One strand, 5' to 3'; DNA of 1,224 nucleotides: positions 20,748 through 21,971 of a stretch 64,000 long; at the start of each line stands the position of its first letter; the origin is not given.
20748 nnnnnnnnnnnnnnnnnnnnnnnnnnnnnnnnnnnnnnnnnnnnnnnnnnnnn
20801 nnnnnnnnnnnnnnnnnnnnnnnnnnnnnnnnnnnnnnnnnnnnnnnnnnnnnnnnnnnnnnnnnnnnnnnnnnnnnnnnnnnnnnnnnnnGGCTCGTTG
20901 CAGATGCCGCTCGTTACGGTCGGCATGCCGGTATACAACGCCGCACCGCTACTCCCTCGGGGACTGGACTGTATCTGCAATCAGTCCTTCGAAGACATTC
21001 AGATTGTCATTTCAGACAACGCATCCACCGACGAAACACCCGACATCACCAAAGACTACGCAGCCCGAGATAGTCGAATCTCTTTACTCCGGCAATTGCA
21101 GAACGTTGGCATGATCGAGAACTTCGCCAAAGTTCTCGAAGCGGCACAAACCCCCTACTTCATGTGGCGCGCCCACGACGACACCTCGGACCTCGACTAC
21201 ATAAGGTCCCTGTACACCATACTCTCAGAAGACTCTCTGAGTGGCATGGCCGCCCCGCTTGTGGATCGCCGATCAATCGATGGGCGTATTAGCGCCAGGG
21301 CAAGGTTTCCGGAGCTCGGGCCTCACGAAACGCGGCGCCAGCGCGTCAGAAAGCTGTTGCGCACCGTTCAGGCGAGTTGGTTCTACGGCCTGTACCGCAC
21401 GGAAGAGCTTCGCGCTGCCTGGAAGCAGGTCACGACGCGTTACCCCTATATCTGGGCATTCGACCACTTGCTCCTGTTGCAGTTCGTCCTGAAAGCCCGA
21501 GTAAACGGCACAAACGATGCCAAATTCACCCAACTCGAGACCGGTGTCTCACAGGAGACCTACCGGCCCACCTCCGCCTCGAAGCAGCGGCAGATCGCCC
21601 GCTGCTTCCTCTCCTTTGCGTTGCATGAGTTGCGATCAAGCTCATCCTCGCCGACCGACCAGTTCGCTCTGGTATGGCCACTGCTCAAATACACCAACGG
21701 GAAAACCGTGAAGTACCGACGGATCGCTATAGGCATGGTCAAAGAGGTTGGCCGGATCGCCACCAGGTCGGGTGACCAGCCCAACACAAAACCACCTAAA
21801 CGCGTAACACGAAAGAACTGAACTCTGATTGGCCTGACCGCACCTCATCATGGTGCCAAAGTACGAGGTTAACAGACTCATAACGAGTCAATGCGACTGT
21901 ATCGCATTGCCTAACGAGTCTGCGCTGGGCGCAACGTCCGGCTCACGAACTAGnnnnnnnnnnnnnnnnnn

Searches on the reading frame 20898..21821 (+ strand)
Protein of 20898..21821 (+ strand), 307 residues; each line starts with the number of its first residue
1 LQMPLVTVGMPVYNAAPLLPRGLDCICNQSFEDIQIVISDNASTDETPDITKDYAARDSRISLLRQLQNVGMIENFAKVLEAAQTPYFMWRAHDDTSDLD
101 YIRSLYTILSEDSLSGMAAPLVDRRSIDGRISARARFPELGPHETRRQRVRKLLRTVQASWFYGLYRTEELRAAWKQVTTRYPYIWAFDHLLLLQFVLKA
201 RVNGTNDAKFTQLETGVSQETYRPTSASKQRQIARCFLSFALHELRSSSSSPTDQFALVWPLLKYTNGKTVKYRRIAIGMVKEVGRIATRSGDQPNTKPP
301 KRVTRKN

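Call 46: search_protein_families(library=pfam, proteins=[window:20898-21821:+], max_evalue=0.00001)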
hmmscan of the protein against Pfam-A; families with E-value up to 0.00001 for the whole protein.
window:20898-21821:+ (307 aa): 1 family
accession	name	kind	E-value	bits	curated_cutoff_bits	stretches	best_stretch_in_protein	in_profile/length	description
PF00535.33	Glycos_transf_2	-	4.5e-22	79.2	23.3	1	7-153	1-147/168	Glycosyl transferase family 2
